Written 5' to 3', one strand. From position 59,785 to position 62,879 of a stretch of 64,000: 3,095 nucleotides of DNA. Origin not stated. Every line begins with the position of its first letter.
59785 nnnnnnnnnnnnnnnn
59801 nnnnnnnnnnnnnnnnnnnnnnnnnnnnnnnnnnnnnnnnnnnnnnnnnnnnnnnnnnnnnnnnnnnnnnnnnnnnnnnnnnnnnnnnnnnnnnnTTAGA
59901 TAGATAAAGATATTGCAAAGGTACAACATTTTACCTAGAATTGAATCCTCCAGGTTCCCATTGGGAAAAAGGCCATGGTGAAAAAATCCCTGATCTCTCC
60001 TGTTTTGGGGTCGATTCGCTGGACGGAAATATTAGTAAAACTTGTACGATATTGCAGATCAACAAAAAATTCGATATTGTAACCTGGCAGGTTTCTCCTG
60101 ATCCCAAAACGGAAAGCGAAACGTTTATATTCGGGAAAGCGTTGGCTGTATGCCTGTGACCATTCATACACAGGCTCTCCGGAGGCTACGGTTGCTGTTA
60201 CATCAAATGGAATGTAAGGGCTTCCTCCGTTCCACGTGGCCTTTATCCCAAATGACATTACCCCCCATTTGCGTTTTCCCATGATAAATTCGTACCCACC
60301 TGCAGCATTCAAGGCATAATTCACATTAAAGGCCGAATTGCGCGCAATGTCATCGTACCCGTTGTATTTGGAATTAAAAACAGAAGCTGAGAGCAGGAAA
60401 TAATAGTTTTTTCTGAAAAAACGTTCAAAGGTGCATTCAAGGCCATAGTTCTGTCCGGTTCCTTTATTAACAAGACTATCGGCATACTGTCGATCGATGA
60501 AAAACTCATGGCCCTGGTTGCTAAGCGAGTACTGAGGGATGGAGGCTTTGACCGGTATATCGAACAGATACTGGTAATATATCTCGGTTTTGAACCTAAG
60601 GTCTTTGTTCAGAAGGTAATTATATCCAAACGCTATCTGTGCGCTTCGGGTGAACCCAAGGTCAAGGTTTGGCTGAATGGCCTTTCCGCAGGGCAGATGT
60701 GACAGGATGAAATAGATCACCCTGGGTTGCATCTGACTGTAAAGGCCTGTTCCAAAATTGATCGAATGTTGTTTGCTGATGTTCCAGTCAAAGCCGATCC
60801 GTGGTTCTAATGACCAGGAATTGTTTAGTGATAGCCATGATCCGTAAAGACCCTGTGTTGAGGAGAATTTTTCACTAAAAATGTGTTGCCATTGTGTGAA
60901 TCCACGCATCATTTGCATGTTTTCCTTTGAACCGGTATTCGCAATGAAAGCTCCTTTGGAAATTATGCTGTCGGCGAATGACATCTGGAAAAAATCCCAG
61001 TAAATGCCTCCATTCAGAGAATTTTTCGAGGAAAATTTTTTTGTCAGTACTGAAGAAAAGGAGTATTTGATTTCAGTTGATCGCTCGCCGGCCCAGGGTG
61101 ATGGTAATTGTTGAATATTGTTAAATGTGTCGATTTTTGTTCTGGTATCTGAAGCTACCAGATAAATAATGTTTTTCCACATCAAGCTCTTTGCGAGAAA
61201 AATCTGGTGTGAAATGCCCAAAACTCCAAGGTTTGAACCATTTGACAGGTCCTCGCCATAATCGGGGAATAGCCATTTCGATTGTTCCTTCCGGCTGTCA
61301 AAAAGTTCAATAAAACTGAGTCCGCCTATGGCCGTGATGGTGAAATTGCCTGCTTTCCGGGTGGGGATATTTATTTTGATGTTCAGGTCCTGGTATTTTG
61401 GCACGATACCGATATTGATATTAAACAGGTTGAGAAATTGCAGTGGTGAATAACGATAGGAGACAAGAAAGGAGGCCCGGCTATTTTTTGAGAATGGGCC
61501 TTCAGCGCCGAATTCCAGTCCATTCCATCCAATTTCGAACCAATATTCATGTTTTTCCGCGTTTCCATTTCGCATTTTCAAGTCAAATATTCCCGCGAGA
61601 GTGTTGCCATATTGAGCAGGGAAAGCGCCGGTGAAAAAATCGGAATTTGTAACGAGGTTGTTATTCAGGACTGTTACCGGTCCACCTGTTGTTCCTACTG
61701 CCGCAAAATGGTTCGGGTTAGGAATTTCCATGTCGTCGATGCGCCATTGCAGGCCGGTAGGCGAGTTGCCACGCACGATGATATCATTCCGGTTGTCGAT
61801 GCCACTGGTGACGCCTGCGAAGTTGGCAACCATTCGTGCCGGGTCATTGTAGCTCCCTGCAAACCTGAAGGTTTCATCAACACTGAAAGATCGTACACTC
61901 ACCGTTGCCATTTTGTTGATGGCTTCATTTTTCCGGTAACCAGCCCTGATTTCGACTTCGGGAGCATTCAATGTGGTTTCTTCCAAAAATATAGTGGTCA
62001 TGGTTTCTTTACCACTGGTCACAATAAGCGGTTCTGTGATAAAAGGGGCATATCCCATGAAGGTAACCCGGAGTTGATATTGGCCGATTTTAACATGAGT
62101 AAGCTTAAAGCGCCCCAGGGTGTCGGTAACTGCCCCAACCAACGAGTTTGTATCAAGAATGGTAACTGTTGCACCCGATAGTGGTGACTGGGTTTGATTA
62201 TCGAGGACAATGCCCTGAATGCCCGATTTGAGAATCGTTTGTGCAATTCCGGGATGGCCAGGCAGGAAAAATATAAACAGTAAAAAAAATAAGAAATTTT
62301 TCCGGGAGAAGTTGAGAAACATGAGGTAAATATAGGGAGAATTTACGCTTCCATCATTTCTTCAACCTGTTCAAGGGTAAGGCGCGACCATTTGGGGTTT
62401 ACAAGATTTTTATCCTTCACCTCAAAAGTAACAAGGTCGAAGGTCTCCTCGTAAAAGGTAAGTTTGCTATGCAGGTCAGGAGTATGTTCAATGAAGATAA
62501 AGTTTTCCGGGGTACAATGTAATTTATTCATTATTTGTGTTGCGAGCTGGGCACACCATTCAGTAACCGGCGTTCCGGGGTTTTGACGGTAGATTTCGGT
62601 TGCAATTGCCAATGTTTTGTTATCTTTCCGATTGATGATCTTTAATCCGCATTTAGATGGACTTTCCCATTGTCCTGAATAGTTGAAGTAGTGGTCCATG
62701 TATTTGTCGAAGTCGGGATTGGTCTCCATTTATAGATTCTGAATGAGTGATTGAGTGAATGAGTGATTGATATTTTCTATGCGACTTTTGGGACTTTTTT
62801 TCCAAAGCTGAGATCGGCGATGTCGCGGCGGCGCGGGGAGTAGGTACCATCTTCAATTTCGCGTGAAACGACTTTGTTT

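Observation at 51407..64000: ACP-centred biosynthetic cluster without a ketosynthase: PaaK-like ligase, ACP, BtrH-like transferase, sulfotransferase, O-methyltransferase, B12-radical SAM, TonB receptor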

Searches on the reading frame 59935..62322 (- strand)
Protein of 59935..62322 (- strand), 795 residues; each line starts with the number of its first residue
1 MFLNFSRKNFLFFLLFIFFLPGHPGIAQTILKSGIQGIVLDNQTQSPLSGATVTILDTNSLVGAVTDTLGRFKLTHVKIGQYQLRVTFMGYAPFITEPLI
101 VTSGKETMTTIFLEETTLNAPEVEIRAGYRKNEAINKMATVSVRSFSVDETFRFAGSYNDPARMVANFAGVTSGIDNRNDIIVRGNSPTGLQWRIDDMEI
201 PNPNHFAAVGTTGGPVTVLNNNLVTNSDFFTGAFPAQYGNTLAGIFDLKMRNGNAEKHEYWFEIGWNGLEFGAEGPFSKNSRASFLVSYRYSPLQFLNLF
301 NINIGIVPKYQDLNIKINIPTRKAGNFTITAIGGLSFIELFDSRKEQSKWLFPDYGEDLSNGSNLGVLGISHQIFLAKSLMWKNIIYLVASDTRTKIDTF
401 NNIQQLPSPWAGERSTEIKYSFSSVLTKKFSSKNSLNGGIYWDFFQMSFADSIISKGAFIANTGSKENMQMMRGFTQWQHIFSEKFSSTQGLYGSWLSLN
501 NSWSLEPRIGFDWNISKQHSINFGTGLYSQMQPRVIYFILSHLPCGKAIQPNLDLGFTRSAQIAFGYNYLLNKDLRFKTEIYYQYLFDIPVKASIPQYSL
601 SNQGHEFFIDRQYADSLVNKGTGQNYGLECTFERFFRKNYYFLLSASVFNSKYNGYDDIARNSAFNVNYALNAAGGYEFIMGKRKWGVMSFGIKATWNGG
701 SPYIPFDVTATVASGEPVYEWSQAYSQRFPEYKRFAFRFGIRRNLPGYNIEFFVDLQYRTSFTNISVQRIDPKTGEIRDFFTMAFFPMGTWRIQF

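Call 5: search_protein_families(library=pfam, proteins=[window:59935-62322:-], max_evalue=0.01)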
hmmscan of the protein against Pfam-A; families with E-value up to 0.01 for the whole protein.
window:59935-62322:- (795 aa): 4 families
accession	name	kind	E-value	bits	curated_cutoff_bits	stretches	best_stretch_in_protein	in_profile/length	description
PF13620.12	CarboxypepD_reg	-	5.5e-15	55.9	32.3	1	35-112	2-80/82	Carboxypeptidase regulatory-like domain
PF13715.12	CarbopepD_reg_2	-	1.1e-14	54.6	32.2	1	35-123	1-86/88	CarboxypepD_reg-like domain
PF17802.7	SpaA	-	0.0006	20.4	23.1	1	40-85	8-57/91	Prealbumin-like fold domain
PF07715.20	Plug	-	0.0052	17.7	23.9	0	142-244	8-106/107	TonB-dependent Receptor Plug Domain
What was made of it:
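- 59935..62322 (-): 795-aa outer-membrane barrel protein resembling a TonB-dependent receptor. CarboxypepD_reg 5.5e-15; Plug only 17.7 bits (call 5).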

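Call 7: search_protein_families(library=ncbifam, proteins=[window:59935-62322:-], max_evalue=0.01)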
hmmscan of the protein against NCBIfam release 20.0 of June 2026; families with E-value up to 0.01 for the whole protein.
window:59935-62322:- (795 aa): 1 family
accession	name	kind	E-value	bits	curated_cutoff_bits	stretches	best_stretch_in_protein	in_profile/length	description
NF052345.1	S_layer_anammox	exception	1.6e-06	25.8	1400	1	32-122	1312-1400/1596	Kustd1514 family S-layer glycoprotein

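Call 11: find_encoding_contigs(protein=window:59935-62322:-, flank=10000, max_places=4)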
Protein window:59935-62322:- (795 aa): no gene with exactly this product is on record in the collection.

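Call 20: find_related_loci(query=window:59935-62322:-, collection=genome_contigs, flank=10000)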
Query window:59935-62322:- (795 aa) in genome_contigs; peptide patterns used: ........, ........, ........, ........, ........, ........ (x = any residue, [..] = any of these).
124 stretches matched a pattern; 94 encode a relative of the query (tblastn E <= 1e-3); the best 80 are kept; 80 distinct loci.
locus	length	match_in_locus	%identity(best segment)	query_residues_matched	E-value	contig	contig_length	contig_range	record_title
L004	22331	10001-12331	82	17-795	0e+0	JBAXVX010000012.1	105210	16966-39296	MAG: Bacteroidota bacterium isolate ELA698 MAG698_12, whole genome shotgun sequence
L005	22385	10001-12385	77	1-795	0e+0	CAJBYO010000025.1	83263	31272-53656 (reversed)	MAG: uncultured Bacteroidales bacterium isolate Loc080925-6m_bin-0522 genome assembly, contig: bin-0522:025/104, whole g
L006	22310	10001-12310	85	26-795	0e+0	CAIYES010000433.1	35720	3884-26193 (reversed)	MAG: uncultured Bacteroidales bacterium isolate Kiruna2_bin-1621 genome assembly, contig: bin-1621:433/574, whole genome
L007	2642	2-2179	76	70-795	0e+0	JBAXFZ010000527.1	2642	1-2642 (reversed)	MAG: Bacteroidota bacterium isolate ELA284 MAG284_527, whole genome shotgun sequence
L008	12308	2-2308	83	27-795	0e+0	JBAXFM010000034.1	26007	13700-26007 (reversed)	MAG: Bacteroidota bacterium isolate ELA271 MAG271_34, whole genome shotgun sequence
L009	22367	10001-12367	70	7-795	0e+0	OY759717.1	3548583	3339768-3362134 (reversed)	MAG: Bacteroidales bacterium isolate 1994922c-57ad-4284-af65-a097e7e7ad8c genome assembly, chromosome: 1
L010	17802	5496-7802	70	27-795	0e+0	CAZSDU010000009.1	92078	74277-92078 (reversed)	MAG TPA_asm: uncultured Prolixibacteraceae bacterium isolate SRP278314_co1_191 genome assembly, contig: NODE_287_length_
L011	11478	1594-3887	81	26-795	0e+0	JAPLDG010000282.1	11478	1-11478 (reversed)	MAG: Bacteroidetes bacterium isolate LacPavin_0419_WC70L_MAG_45_7 LacPavin_0419_WC70L_scaffold_545778, whole genome shot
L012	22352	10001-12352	65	11-795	0e+0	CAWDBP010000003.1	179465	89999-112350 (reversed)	MAG: uncultured Bacteroidales bacterium isolate MFD01689.bin.1.120 genome assembly, contig: contig_18180, whole genome s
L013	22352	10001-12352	59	12-795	0e+0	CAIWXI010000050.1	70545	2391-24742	MAG: uncultured Bacteroidales bacterium isolate Kiruna_bin-10044 genome assembly, contig: bin-10044:050/166, whole genom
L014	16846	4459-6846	75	1-795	0e+0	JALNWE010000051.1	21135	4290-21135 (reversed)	MAG: Bacteroidales bacterium isolate SO_2016_LW1 bin 3 scaffold02321_LW64-88_2016, whole genome shotgun sequence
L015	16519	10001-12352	64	12-795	0e+0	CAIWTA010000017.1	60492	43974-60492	MAG: uncultured Bacteroidales bacterium isolate KR5_bin-778 genome assembly, contig: bin-778:017/329, whole genome shotg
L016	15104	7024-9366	72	13-795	0e+0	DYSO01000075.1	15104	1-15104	MAG TPA_asm: Draconibacterium orientale isolate SulCav_PC08_3_10_45_10 SulCav_PC08-3_3111_length_15104_cov_5.743239, who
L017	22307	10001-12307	69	27-795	0e+0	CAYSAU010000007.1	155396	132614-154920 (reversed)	MAG TPA_asm: uncultured Prolixibacteraceae bacterium isolate SRP278314_co2_362 genome assembly, contig: NODE_163_length_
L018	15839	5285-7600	45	35-795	0e+0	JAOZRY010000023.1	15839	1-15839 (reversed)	MAG: Bacteroidales bacterium isolate GMC6.maxbin2.173_sub GMC6_3373_length_15839_cov_11.436645, whole genome shotgun seq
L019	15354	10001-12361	41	6-795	0e+0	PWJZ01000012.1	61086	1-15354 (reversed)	MAG: Bacteroidales bacterium isolate CSSed10_172R1 CS-Sed10-C367, whole genome shotgun sequence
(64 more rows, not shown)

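Call 39: search_solved_structures(query=window:59935-62322:-, max_evalue=1)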
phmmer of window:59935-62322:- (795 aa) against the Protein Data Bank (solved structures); distinct sequences matched with E-value up to 1: 4.
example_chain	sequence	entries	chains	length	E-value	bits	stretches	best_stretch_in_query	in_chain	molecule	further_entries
5aq0_A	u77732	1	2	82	0.007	17.8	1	33-109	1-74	CARBOXYPEPTIDASE D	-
4wi0_B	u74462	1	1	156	0.12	13.7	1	42-110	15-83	Cellulosomal scaffoldin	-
4u3s_B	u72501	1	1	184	0.15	13.4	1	41-110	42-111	Cellulosomal scaffoldin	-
9j6z_A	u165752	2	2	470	0.15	13.4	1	33-118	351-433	Carboxypeptidase D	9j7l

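Call 45: search_protein_families(library=pfam, proteins=[L019:45-935:+, L019:1074-2144:+, L019:2153-2575:+, L019:2572-3048:+, L019:3149-4810:-, L019:12560-13141:+, L019:13221-14033:-, L019:14030-15154:-], max_evalue=0.0001)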
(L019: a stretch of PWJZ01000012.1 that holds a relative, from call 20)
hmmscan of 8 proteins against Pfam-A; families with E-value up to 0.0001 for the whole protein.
L019:45-935:+ (296 aa): 1 family
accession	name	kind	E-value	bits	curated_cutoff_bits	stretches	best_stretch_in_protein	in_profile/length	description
PF03279.18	Lip_A_acyltrans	-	1.4e-19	70.9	22.3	1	71-296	78-295/295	Bacterial lipid A biosynthesis acyltransferase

L019:1074-2144:+ (356 aa): 5 families
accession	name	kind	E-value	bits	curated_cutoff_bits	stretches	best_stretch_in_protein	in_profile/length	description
PF21212.3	Dimerisation2-like_dom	-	1.6e-17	64.1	27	1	18-87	4-72/72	Dimerisation2-like domain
PF00891.24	Methyltransf_2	-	9.1e-12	45.2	22.3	1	153-317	36-194/210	O-methyltransferase domain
PF08242.18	Methyltransf_12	-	2.5e-08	35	30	1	184-283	1-98/98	Methyltransferase domain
PF13489.12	Methyltransf_23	-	2.1e-06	28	27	1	177-332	20-157/164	Methyltransferase domain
PF13649.12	Methyltransf_25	-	2.5e-06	28.5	27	1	183-281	1-97/97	Methyltransferase domain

L019:2153-2575:+ (140 aa): 0 families

L019:2572-3048:+ (158 aa): 3 families
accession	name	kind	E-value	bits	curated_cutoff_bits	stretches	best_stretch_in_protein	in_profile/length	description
PF12724.12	Flavodoxin_5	-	1.3e-17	64.9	27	1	5-139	2-142/145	Flavodoxin domain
PF12641.12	Flavodoxin_3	-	4e-06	27.2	27.5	1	5-71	2-67/160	Flavodoxin domain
PF00258.30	Flavodoxin_1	-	1.5e-05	25.7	25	1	5-91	1-101/143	Flavodoxin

L019:3149-4810:- (553 aa): 8 families
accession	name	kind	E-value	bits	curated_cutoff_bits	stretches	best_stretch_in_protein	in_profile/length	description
PF01593.30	Amino_oxidase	-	1.3e-15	58.1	19.8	1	18-507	1-436/443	Flavin containing amine oxidoreductase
PF13450.12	NAD_binding_8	-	4.1e-14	53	21.9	1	13-69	1-57/68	NAD(P)-binding Rossmann-like domain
PF01266.30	DAO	-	1.8e-08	34.8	27.9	1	10-44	1-35/353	FAD dependent oxidoreductase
PF01946.23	Thi4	-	3.9e-07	30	26.2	1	9-45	18-55/235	Thi4 family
PF12831.13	FAD_oxidored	-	1.1e-06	28.6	27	0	10-47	1-38/416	FAD dependent oxidoreductase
PF00890.30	FAD_binding_2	-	4.4e-06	26.6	20.4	1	10-45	1-36/414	FAD binding domain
PF00070.33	Pyr_redox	-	4.3e-05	24.4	22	0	11-44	2-35/82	Pyridine nucleotide-disulphide oxidoreductase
PF01494.25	FAD_binding_3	-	4.6e-05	23.2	22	0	10-39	3-32/349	FAD binding domain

L019:12560-13141:+ (193 aa): 0 families

L019:13221-14033:- (270 aa): 1 family
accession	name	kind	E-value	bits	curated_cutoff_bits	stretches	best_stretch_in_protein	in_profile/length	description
PF10988.14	DUF2807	-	8.9e-25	87.9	24.2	1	66-253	2-181/181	Putative auto-transporter adhesin, head GIN domain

L019:14030-15154:- (374 aa): 1 family
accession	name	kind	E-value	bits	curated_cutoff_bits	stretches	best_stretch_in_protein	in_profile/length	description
PF09411.16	PagL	-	5.8e-14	52.8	23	1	71-208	7-136/136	Lipid A 3-O-deacylase (PagL)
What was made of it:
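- L019's neighbours are also of flexirubin-cluster type: an LpxL-like acyltransferase, an O-methyltransferase and an FAD oxidase (call 45).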

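Call 55: search_solved_structures(query=A2, max_evalue=1)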
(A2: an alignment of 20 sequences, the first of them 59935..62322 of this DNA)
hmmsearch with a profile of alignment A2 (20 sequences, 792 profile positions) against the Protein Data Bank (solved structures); distinct sequences matched with E-value up to 1: 15.
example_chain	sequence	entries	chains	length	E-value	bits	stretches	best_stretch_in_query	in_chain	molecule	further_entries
6ytc_A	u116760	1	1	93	1.6e-09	39.7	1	26-122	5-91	TonB-dependent receptor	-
4wi0_B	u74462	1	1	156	2.5e-07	32.5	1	37-105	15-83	Cellulosomal scaffoldin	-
5aq0_A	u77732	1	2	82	3e-07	32.2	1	29-109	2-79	CARBOXYPEPTIDASE D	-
4u3s_B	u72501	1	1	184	3.2e-07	32.1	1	36-105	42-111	Cellulosomal scaffoldin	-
9j6z_A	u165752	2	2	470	8.5e-07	30.7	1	23-114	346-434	Carboxypeptidase D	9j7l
1uwy_A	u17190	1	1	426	0.0014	20.1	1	20-95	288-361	CARBOXYPEPTIDASE M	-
5g5d_B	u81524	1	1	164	0.0032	18.9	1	39-99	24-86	CELLULOSOMAL-SCAFFOLDING PROTEIN A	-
2b59_B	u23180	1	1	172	0.0036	18.7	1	39-99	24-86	Cellulosomal scaffolding protein A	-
2nsm_A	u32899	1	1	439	0.0087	17.5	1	21-118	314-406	Carboxypeptidase N catalytic chain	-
3kcp_A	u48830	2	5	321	0.012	17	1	39-99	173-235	Cellulosomal-scaffolding protein A | Cellulosome anchoring protein cohesin region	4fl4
3mn8_A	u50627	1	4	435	0.02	16.3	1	24-109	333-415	LP15968p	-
6v81_A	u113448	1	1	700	0.029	15.8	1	209-497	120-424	Probable TonB-dependent receptor YncD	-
9c4o_A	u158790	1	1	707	0.03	15.7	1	209-497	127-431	Pyrroloquinoline quinone transporter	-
1h8l_A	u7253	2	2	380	0.24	12.7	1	22-108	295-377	CARBOXYPEPTIDASE GP180 RESIDUES 503-882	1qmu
9c7v_B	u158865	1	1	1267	0.27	12.5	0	29-82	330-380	BOS complex subunit NOMO2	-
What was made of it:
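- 59935..62322 (-): Family profile matches the N-terminal domain of a TonB-dependent receptor (6ytc, 1.6e-9) and the barrels of YncD and PqqU at E 0.03 (call 55).
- On TonB-dependent receptor: The family profile reaches YncD and PqqU only at E 0.03 (call 55).
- Checked: A family profile reaches solved TonB-dependent transporters only at E about 0.03 (call 55).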

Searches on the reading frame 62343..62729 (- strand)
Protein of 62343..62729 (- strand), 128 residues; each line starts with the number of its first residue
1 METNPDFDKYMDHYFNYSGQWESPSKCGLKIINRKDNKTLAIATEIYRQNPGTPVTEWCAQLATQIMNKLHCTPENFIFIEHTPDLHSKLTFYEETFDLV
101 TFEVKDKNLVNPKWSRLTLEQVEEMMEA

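Call 5: search_protein_families(library=pfam, proteins=[window:62343-62729:-], max_evalue=0.01)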
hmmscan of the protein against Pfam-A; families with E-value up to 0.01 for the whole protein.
window:62343-62729:- (128 aa): 0 families

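Call 7: search_protein_families(library=ncbifam, proteins=[window:62343-62729:-], max_evalue=0.01)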
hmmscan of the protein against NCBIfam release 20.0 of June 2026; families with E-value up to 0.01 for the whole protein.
window:62343-62729:- (128 aa): 0 families
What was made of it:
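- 62343..62729 (-): 128-aa protein of unknown function, always immediately after the radical SAM gene. No Pfam or NCBIfam match (calls 5, 7).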

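Call 10: find_encoding_contigs(protein=window:62343-62729:-, flank=10000, max_places=4)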
Protein window:62343-62729:- (128 aa): 1 contig read that carries it; 1 place shown.
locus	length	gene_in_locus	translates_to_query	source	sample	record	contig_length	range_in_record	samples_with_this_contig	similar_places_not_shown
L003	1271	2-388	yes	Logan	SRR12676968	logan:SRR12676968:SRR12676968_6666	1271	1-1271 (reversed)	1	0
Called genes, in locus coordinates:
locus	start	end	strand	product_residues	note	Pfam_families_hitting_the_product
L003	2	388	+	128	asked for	?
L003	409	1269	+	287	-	?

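Call 81: search_protein_representatives(protein=window:62343-62729:-)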
Query: 128 residues. Proteins with E-value up to 0.001 (for the whole library): 381; up to 1e-10: 44; up to 1e-30: 2. The best 150 are listed.
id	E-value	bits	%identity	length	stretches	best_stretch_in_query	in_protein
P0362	2.3e-49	182.9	65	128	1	1-127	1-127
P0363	1.9e-33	131.4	47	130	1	9-126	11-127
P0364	2.4e-26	108.5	45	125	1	6-123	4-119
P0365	6.0e-26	107.2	42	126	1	9-127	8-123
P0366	7.3e-25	103.7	40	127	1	6-127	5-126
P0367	1.2e-24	103.1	45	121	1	7-126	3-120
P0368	2.3e-24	102.1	42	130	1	9-125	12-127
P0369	6.6e-24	100.6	40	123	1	9-126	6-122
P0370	7.4e-20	87.5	39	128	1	9-125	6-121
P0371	3.3e-18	82.2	47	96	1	9-85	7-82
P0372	9.5e-18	80.7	37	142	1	9-125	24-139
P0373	1.9e-17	79.7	35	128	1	7-124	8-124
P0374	1.2e-16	77.2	58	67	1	1-59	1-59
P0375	1.5e-16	76.8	42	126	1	8-124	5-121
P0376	1.7e-16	76.7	35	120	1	11-126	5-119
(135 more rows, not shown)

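Call 83: search_protein_families(library=pfam, alignment_id=A4, max_evalue=0.001)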
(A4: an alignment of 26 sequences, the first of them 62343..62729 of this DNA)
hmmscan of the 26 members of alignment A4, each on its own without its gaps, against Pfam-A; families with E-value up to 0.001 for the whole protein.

A. member 1, window:62343-62729:- (128 aa): 0 families

B. families by the number of members that match (of 26 scanned): 8 families
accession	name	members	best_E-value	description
PF19663.4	DUF6166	2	2.5e-25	Family of unknown function (DUF6166)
PF14064.11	HmuY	1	2.1e-13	HmuY protein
PF20246.3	DUF6601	1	1.6e-09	Family of unknown function (DUF6601)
PF12713.12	DUF3806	1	5.1e-08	Domain of unknown function (DUF3806)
PF11209.13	LmeA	1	6.7e-07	LmeA-like phospholipid-binding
PF07508.19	Recombinase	1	0.00014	Recombinase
PF01172.24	SBDS_N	1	0.0004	Shwachman-Bodian-Diamond syndrome (SBDS) N-terminal domain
PF12668.12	DUF3791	1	0.0006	Protein of unknown function (DUF3791)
